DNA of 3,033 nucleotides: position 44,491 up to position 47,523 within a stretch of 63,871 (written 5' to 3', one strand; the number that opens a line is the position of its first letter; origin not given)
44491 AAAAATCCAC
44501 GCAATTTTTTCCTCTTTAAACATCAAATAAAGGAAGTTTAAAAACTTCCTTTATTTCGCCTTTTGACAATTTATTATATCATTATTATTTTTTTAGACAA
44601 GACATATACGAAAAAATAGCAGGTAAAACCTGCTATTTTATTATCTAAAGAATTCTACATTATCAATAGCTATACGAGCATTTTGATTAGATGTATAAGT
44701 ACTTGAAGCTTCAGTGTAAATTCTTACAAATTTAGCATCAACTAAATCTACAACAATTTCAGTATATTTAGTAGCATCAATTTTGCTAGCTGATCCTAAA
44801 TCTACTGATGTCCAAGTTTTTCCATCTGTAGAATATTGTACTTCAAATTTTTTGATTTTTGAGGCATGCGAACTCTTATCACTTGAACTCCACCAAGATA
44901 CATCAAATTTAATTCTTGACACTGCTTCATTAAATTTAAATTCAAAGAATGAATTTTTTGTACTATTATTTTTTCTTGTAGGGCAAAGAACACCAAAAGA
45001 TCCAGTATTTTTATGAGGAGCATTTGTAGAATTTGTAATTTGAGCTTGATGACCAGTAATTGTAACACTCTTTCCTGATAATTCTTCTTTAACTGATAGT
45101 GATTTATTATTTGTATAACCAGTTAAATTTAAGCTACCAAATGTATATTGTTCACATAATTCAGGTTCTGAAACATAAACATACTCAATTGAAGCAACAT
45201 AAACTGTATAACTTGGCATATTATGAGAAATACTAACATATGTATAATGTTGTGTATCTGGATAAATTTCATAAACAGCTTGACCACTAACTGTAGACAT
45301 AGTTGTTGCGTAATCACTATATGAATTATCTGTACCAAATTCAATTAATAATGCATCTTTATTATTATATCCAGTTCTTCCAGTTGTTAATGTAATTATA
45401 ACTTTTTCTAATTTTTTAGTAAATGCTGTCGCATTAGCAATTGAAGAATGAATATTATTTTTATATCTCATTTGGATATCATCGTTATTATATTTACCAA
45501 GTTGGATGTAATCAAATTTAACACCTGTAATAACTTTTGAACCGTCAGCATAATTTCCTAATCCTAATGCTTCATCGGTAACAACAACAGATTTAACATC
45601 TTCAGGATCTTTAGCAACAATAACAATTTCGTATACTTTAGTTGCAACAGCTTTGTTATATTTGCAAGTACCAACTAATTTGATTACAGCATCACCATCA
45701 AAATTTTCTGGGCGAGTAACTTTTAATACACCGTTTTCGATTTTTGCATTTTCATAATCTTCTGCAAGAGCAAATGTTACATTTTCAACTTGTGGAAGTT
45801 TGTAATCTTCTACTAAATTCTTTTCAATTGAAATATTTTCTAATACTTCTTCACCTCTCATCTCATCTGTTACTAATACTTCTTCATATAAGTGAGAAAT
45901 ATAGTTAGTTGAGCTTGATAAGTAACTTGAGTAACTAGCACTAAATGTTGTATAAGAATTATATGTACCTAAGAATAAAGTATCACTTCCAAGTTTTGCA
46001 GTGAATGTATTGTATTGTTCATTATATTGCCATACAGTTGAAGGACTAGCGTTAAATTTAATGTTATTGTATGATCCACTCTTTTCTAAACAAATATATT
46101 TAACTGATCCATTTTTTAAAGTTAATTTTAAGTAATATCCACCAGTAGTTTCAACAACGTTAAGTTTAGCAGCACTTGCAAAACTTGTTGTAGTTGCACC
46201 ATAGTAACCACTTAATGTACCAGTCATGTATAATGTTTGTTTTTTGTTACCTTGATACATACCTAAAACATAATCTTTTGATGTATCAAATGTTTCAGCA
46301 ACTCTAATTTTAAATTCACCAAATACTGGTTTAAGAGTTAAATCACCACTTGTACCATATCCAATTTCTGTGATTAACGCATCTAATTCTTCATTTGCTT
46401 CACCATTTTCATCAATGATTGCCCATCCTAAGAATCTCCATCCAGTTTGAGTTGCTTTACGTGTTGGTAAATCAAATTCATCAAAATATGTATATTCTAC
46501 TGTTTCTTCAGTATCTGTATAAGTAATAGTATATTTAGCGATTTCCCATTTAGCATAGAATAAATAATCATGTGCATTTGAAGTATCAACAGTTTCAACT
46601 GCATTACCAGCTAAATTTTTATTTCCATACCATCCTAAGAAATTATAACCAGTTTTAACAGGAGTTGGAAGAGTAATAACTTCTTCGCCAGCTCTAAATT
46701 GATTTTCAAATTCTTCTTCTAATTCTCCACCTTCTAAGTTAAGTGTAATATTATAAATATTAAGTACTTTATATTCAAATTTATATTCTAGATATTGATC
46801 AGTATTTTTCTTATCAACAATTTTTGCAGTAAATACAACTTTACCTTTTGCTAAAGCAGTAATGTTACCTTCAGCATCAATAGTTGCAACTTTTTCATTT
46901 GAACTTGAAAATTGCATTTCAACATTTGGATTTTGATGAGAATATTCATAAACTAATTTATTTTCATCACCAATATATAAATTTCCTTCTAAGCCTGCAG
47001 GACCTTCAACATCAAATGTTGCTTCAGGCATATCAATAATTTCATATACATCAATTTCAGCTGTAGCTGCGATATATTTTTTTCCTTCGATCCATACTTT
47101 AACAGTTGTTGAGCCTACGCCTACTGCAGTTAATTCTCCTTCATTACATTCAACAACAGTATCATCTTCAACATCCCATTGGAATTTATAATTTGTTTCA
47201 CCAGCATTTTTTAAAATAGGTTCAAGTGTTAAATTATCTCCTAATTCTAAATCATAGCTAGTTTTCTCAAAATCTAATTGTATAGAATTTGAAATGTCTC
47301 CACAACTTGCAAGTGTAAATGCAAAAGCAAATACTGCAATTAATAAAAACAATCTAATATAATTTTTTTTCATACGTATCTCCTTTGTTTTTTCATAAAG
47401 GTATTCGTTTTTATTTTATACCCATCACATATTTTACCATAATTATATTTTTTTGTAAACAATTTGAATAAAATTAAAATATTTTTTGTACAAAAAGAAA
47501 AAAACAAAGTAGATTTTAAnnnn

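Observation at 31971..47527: A 15.5-kb block of two separately transcribed giant lipoprotein genes sits between dnaJ and rsmE, where prmA normally lies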

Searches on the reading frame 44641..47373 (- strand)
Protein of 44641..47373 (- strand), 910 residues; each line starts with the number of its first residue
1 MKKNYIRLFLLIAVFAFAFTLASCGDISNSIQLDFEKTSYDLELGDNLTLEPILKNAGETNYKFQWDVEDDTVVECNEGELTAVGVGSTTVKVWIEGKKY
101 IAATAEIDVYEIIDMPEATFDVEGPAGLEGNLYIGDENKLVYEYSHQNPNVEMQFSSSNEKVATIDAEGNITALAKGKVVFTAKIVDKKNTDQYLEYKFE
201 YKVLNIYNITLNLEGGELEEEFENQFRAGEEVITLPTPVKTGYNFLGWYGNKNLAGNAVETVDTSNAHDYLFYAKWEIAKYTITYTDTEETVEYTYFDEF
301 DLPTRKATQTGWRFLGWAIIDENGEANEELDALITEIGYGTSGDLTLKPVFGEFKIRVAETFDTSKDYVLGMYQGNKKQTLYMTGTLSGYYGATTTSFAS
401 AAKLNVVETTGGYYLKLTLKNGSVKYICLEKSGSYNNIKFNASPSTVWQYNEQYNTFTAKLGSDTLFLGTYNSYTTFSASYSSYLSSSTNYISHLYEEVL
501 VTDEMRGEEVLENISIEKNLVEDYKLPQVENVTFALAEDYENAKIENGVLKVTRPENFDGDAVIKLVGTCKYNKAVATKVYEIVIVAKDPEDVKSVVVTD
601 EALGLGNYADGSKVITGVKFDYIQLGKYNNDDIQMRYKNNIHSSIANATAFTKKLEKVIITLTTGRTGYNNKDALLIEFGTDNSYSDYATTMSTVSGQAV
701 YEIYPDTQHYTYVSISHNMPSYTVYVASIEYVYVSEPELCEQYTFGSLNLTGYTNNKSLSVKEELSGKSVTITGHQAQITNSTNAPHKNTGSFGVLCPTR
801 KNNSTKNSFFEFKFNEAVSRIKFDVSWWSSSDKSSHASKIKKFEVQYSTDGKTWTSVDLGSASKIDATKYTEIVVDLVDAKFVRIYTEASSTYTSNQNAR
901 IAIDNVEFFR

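Call 6: search_protein_families(library=pfam, proteins=[window:44641-47373:-], max_evalue=0.01)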
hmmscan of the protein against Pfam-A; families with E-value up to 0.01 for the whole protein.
window:44641-47373:- (910 aa): 6 families
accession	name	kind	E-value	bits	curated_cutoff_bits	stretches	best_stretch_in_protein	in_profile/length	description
PF09479.16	Flg_new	-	3.1e-13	50.1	27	1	207-275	1-65/65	Listeria-Bacteroides repeat domain (List_Bact_rpt)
PF02368.24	Big_2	-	4.9e-10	39.7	22.8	1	149-183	32-68/79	Bacterial Ig-like domain (group 2)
PF00754.31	F5_F8_type_C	-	7.7e-06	26.5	28.2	1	808-892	35-117/127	F5/8 type C domain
PF20578.4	aBig_2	-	8e-05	22.8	27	1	548-587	51-88/89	Atrophied bacterial Ig domain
PF16820.11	PKD_3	-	9.3e-05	22.6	26.3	1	31-96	4-65/68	PKD-like domain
PF22633.2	F5_F8_type_C_2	-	0.00041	21.4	27.8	1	814-885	26-91/91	NedA-like, galactose-binding domain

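Call 21: find_homologous_proteins(query=window:44641-47373:-)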
Query window:44641-47373:- (910 aa): 105 proteins with E <= 0.001 among 8000 candidates.
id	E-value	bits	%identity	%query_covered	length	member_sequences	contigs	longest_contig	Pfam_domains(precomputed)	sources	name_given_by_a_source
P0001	0.0e+0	1987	98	100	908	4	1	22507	PF00754.32,PF09479.17,PF02368.25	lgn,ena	-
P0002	0.0e+0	1803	89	100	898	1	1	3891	PF00754.32,PF09479.17,PF02368.25,PF20578.5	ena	-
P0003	0.0e+0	1666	82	100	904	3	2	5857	PF00754.32,PF09479.17,PF02368.25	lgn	-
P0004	0.0e+0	1665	82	100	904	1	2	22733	PF00754.32,PF09479.17,PF22633.4,PF02368.25,PF20578.5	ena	-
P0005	0.0e+0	1273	79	80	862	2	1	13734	PF09479.17,PF02368.25,PF20578.5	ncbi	-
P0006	0.0e+0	1210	82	66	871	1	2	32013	PF09479.17,PF02368.25,PF20578.5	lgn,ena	-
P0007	0.0e+0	1183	81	66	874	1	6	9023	PF09479.17,PF02368.25,PF20578.5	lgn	-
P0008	2.6e-291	987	69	64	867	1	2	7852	PF09479.17,PF02368.25,PF20578.5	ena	-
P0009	1.4e-258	879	62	66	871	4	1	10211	PF09479.17,PF02368.25,PF20578.5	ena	-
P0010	3.0e-254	864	60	66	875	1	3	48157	PF09479.17,PF02368.25,PF20578.5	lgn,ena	-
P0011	1.9e-253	862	61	66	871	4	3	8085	PF09479.17,PF02368.25,PF20578.5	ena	-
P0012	1.6e-177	611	36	65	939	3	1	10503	PF09479.17,PF02368.25,PF20578.5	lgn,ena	-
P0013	1.3e-76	277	35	13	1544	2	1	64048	PF09479.17,PF02368.25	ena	-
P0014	1.9e-56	210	45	15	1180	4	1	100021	PF20578.5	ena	-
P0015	4.9e-48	182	30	16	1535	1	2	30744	PF09479.17,PF18998.7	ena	-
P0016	4.8e-45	172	32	20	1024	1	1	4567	PF09479.17,PF18998.7,PF01841.26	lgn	-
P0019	2.8e-30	123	32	13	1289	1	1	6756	PF13768.13,PF09479.17,PF13306.13,PF00092.35,PF18998.7,PF13519.13,PF05762.21,PF13855.13,PF18491.8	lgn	-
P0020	8.0e-29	119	31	13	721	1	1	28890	PF09479.17,PF18998.7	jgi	-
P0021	8.1e-28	115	28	12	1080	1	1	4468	PF26483.1,PF09479.17,PF18962.8,PF18998.7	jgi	jgi:uncharacterized repeat protein (TIGR02543 family)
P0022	1.6e-26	111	30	12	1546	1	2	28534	PF09479.17,PF18998.7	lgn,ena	-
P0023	5.7e-23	99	27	20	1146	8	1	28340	PF09479.17,PF18998.7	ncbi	-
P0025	2.9e-21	94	34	13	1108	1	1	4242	PF03382.21,PF09479.17,PF13306.13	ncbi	-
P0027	2.7e-20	90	27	25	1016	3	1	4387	PF09479.17,PF18998.7,PF12810.14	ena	-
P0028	6.3e-20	89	30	17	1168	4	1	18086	PF09479.17,PF13715.13,PF13620.13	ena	-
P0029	1.7e-19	88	31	14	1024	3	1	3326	PF09479.17,PF18998.7,PF12810.14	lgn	-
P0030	2.9e-19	87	46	8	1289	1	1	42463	PF09479.17,PF18998.7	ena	-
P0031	4.0e-19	86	30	15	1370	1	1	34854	PF09479.17,PF18998.7,PF00395.26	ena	-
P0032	1.0e-18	85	32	18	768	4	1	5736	PF09479.17,PF18998.7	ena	-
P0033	1.1e-18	85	25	33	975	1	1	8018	PF13306.13,PF02494.23,PF25354.2,PF00047.32,PF22359.3,PF02368.25,PF20578.5,PF13855.13,PF26918.1,PF21764.4,PF09479.17,PF26182.1,PF17963.8,PF13927.13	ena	-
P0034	3.4e-18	83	33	13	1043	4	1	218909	PF09479.17,PF18998.7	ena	-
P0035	6.3e-18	83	30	15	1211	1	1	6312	PF09479.17,PF19789.7,PF18998.7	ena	-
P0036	2.7e-17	80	24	25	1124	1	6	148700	PF09479.17,PF00404.25,PF18998.7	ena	-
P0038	4.4e-17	80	30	15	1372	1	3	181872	PF09479.17,PF19789.7,PF18998.7,PF00395.26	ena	-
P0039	3.0e-16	77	41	9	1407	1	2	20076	PF09479.17,PF18998.7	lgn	-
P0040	7.3e-16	76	26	33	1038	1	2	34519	PF13306.13,PF02494.23,PF00047.32,PF22359.3,PF02368.25,PF13855.13,PF26918.1,PF21764.4,PF07679.23,PF09479.17,PF26182.1,PF13927.13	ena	-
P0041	1.8e-15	74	41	9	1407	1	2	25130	PF09479.17,PF18998.7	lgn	-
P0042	1.8e-15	74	41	9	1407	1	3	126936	PF09479.17,PF18998.7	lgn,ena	-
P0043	1.8e-15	74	41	9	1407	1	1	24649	PF09479.17,PF18998.7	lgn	-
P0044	2.2e-15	74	37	12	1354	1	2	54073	PF09479.17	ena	-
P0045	2.2e-15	74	41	9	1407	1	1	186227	PF09479.17,PF18998.7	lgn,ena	-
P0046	4.0e-15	73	30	15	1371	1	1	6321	PF09479.17,PF18998.7,PF00395.26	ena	-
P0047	7.5e-15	72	31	12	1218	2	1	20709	PF09479.17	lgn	-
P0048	8.0e-15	72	29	12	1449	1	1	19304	PF03382.21,PF09479.17,PF18998.7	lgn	-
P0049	1.8e-14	71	28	13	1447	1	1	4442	PF26609.1,PF09479.17,PF08481.17,PF13529.14,PF18998.7,PF14200.13,PF00395.26,PF00652.29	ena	-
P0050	4.9e-14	70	41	9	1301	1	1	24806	PF09479.17,PF18998.7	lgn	-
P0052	5.9e-14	69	36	9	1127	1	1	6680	PF09479.17,PF18885.7,PF18998.7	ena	-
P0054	9.9e-14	69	41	9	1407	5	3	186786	PF09479.17,PF18998.7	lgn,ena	-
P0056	1.9e-13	68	41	9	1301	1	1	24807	PF09479.17,PF18998.7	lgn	-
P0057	2.8e-12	64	38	9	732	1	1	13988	PF09479.17,PF18998.7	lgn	-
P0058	3.9e-12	63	32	13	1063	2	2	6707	PF09479.17,PF18998.7,PF12810.14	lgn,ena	-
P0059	7.0e-12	63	35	14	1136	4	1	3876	PF09479.17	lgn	-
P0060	1.9e-11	61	32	13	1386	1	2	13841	PF09479.17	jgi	-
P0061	3.5e-11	60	27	15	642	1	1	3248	PF09479.17,PF18962.8,PF18998.7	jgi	jgi:uncharacterized repeat protein (TIGR02543 family)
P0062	1.2e-10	58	35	9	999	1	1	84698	PF09479.17,PF18998.7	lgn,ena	-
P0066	7.7e-10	56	29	16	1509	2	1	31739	PF09479.17,PF18998.7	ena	-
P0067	1.5e-9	55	26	13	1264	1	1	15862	PF09479.17,PF00404.25,PF07523.19,PF00963.25,PF18998.7,PF08239.18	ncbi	-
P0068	1.8e-9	55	33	12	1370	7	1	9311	PF09479.17,PF13306.13,PF18998.7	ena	-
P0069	2.2e-9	54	29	14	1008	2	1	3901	PF01551.30,PF09479.17,PF09374.16,PF00404.25,PF07523.19,PF18998.7,PF02368.25,PF01471.24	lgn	-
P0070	2.3e-9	54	40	13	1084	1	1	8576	PF09479.17,PF19789.7,PF18998.7,PF00395.26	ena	-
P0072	1.8e-8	51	27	18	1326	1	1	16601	PF09479.17,PF19789.7,PF18998.7,PF00395.26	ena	-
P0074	4.3e-8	50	35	14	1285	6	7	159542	PF09479.17,PF18998.7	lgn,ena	-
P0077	1.3e-7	48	34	12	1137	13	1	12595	PF09479.17,PF19789.7,PF18998.7,PF00395.26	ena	-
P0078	2.8e-7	47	33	16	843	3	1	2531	PF09479.17,PF18998.7,PF24893.1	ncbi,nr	ncbi:MAG: InlB B-repeat-containing protein, partial [Bacilli bacterium]|nr:InlB B-repeat-containing 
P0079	4.0e-7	47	32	13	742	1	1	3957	PF09479.17,PF18998.7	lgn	-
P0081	5.4e-7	46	33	12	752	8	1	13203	PF09479.17,PF07581.18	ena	-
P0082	7.9e-7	46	36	13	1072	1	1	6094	PF09479.17,PF19789.7,PF18998.7,PF00395.26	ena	-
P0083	9.5e-7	46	34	12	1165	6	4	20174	PF09479.17,PF19789.7,PF18998.7,PF00395.26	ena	-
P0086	1.3e-6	45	35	8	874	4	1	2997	PF09479.17,PF00404.25,PF18998.7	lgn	-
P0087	2.6e-6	44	31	13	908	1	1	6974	PF09479.17,PF18998.7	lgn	-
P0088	3.0e-6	44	33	12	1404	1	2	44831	PF09479.17,PF19789.7,PF18998.7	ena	-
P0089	3.4e-6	44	28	12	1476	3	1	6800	PF09479.17,PF19789.7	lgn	-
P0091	4.5e-6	43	32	12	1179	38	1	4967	PF09479.17,PF18998.7,PF00395.26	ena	-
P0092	4.9e-6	43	27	18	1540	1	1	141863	PF09479.17,PF13306.13,PF18998.7,PF13855.13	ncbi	-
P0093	5.2e-6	43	34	15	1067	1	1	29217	PF09479.17,PF19789.7,PF18998.7,PF00395.26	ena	-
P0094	7.1e-6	43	39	12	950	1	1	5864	PF09479.17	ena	-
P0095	2.3e-5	41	34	12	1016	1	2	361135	PF09479.17,PF18998.7,PF00395.26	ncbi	-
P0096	5.3e-5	40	23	18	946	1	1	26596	PF09479.17,PF26182.1,PF01510.31,PF22359.3,PF02368.25,PF26918.1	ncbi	-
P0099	1.0e-4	39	35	12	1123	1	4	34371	PF09479.17,PF18998.7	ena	-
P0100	1.2e-4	39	31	11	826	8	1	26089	PF09479.17,PF18998.7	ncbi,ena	-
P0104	3.5e-4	37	33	10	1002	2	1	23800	PF09479.17,PF19789.7,PF18998.7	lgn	-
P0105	3.8e-4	37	33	6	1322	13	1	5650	PF09479.17,PF26182.1,PF18998.7,PF22359.3,PF02368.25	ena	-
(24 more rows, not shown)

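Call 22: find_encoding_contigs(protein=P0001, flank=10000, max_places=3)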
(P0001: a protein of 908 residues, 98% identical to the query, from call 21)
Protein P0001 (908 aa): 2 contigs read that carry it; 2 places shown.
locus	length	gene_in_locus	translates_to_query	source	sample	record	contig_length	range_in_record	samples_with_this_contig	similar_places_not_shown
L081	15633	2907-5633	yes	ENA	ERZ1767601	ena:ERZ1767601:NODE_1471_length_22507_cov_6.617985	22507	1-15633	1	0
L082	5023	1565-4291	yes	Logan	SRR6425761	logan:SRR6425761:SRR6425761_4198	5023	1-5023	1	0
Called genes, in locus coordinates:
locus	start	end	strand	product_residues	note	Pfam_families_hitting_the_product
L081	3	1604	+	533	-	?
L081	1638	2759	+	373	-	PF00226:DnaJ, PF01556:DnaJ_C, PF00684:DnaJ_CXXCXGXG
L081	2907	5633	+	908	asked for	PF02368:Big_2 (weak), PF09479:Flg_new, PF00754:F5_F8_type_C (weak)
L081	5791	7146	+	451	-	PF01610:DDE_Tnp_ISL3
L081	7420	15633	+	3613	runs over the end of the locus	PF26182:Ig_NUP210_5th (faint), PF26918:Ig_Eae (faint), PF02368:Big_2, PF09479:Flg_new, PF09479:Flg_new, PF02368:Big_2, PF22359:Big-like (weak), PF01510:Amidase_2 (weak), +1 more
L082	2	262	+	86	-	?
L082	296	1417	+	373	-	PF00226:DnaJ, PF01556:DnaJ_C, PF00684:DnaJ_CXXCXGXG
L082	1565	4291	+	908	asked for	PF02368:Big_2 (weak), PF09479:Flg_new, PF00754:F5_F8_type_C (weak)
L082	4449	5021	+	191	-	?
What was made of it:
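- On Horizontally acquired genomic island: The only IS is in relative L081, inside the locus (call 22).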

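Call 23: find_encoding_contigs(protein=P0006, flank=10000, max_places=3)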
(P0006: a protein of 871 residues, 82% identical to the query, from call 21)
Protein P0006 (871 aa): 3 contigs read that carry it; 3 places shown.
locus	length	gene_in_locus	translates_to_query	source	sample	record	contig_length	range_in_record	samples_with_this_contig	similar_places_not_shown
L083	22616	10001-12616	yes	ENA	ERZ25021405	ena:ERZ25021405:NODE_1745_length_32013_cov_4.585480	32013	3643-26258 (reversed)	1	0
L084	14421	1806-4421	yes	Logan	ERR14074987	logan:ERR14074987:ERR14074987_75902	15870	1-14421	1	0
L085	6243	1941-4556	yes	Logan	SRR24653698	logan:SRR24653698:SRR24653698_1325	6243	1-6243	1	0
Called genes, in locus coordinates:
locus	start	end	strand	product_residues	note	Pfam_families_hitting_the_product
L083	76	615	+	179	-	PF09419:PGP_phosphatase, PF00702:Hydrolase (faint), PF13419:HAD_2, PF13242:Hydrolase_like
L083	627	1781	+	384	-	PF03193:RsgA_GTPase (weak), PF01926:MMR_HSR1, PF21516:YqeH-like_C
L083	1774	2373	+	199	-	PF01966:HD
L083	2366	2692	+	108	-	PF02410:RsfS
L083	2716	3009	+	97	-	PF05239:PRC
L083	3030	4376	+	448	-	-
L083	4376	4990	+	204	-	PF23023:Anti-Pycsar_Apyc1 (faint), PF00753:Lactamase_B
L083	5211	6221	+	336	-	PF01628:HrcA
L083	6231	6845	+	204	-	PF01025:GrpE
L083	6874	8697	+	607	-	PF00012:HSP70, PF06723:MreB_Mbl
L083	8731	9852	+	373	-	PF00226:DnaJ, PF01556:DnaJ_C, PF27659:CHP02642 (faint), PF00684:DnaJ_CXXCXGXG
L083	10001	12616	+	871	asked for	PF02368:Big_2 (weak), PF09479:Flg_new, PF20578:aBig_2 (weak)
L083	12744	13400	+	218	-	PF21764:Invasin_D4 (weak), PF02368:Big_2 (weak)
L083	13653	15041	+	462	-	PF00754:F5_F8_type_C, PF22633:F5_F8_type_C_2 (weak)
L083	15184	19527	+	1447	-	PF09479:Flg_new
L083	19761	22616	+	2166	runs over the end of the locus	?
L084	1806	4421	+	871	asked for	PF02368:Big_2 (weak), PF09479:Flg_new, PF20578:aBig_2 (weak)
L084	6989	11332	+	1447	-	PF09479:Flg_new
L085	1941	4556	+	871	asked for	PF02368:Big_2 (weak), PF09479:Flg_new, PF20578:aBig_2 (weak)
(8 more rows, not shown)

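Call 24: find_encoding_contigs(protein=P0010, flank=10000, max_places=3)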
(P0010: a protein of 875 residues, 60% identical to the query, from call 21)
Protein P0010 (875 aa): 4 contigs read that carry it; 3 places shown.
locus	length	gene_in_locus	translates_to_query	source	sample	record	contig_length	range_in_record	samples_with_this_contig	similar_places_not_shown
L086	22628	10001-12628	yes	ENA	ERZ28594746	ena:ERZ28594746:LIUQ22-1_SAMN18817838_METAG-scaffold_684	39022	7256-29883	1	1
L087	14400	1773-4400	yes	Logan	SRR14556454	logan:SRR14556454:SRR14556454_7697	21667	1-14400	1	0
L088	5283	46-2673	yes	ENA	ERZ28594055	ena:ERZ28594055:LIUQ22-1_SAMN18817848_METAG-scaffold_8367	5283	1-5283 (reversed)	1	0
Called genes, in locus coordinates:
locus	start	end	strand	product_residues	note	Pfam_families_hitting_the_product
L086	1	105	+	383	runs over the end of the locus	PF00009:GTP_EFTU (faint), PF03193:RsgA_GTPase (weak), PF01926:MMR_HSR1, PF21516:YqeH-like_C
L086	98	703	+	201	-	PF01966:HD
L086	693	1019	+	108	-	PF02410:RsfS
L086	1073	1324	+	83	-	PF05239:PRC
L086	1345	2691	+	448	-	-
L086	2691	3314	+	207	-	PF23023:Anti-Pycsar_Apyc1 (weak), PF00753:Lactamase_B, PF12706:Lactamase_B_2 (weak)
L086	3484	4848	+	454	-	PF13173:AAA_14, PF13635:DUF4143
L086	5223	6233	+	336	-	PF01628:HrcA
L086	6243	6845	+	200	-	PF01025:GrpE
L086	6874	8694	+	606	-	PF00012:HSP70, PF06723:MreB_Mbl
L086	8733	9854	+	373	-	PF00226:DnaJ, PF01556:DnaJ_C, PF00684:DnaJ_CXXCXGXG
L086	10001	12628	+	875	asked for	PF02368:Big_2 (faint), PF09479:Flg_new, PF20578:aBig_2 (weak)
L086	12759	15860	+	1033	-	PF20578:aBig_2 (faint), PF02368:Big_2 (faint), PF09479:Flg_new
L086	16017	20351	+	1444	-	PF09479:Flg_new, PF18998:Flg_new_2 (faint), PF09479:Flg_new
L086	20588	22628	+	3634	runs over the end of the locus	PF22359:Big-like (faint), PF26182:Ig_NUP210_5th (faint), PF02368:Big_2, PF09479:Flg_new, PF26918:Ig_Eae (weak), PF09479:Flg_new, PF02368:Big_2, PF01510:Amidase_2, +2 more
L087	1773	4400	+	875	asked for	PF02368:Big_2 (faint), PF09479:Flg_new, PF20578:aBig_2 (weak)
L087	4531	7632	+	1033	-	PF20578:aBig_2 (faint), PF02368:Big_2 (faint), PF09479:Flg_new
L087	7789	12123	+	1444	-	PF09479:Flg_new, PF18998:Flg_new_2 (faint), PF09479:Flg_new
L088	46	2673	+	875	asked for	PF02368:Big_2 (faint), PF09479:Flg_new, PF20578:aBig_2 (weak)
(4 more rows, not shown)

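Call 94: list_cluster_members(proteins=[P0005, P0238, P0256, P0270, P0107, P0133, P0142, P0191])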
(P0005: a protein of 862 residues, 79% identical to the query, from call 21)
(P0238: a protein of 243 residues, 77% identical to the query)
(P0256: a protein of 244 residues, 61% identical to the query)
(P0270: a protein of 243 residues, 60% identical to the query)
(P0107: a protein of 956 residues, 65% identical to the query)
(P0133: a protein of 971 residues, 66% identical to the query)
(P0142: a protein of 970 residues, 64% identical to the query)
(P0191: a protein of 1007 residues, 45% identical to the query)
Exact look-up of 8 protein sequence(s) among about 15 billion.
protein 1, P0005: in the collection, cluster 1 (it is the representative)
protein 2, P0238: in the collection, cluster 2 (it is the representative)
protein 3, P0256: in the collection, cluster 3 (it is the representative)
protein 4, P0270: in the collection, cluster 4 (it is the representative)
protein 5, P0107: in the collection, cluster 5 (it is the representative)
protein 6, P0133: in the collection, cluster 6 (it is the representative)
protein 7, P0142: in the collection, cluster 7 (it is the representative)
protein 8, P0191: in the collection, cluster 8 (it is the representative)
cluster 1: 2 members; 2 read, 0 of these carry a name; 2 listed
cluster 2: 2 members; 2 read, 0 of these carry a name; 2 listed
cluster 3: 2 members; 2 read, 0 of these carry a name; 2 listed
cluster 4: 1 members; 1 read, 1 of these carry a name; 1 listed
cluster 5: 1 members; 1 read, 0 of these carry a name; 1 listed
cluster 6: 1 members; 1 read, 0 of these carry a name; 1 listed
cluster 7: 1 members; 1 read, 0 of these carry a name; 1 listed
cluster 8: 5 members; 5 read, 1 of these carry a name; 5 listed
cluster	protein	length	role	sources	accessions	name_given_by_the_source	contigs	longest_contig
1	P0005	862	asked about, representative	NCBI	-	-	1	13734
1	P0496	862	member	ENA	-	-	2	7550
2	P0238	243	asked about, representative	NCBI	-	-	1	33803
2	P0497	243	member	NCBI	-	-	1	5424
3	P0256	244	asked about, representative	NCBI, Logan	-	-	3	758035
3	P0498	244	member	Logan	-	-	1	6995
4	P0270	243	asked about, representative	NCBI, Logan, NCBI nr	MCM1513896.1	MAG: 16S rRNA (uracil(1498)-N(3))-methyltransferase [Anaeroplasma bactoclasticum] | 16S rRNA (uracil(1498)-N(3))-methyltransferase [Anaeroplasma bactoclasticum]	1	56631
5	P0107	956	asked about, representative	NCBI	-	-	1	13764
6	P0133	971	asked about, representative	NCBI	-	-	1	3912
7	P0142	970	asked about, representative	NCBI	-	-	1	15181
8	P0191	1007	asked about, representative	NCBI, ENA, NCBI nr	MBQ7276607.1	MAG: N-acetylmuramoyl-L-alanine amidase [Bacilli bacterium] | N-acetylmuramoyl-L-alanine amidase [Bacilli bacterium]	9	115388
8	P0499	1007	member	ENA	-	-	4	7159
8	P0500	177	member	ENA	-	-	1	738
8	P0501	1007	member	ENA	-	-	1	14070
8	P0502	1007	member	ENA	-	-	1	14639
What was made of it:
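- Tried and rejected: Cluster look-up gave only the A. bactoclasticum label and 'Bacilli bacterium' (call 94).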

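Call 100: search_protein_families(library=ncbifam, proteins=[window:44641-47373:-], max_evalue=0.001)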
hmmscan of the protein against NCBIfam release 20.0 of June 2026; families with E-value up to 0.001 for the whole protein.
window:44641-47373:- (910 aa): 1 family
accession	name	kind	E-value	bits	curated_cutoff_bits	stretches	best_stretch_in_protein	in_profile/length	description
TIGR02543.1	List_Bact_rpt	repeat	2.2e-07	31.1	20.95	1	238-276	1-40/44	TIGR02543 family repeat protein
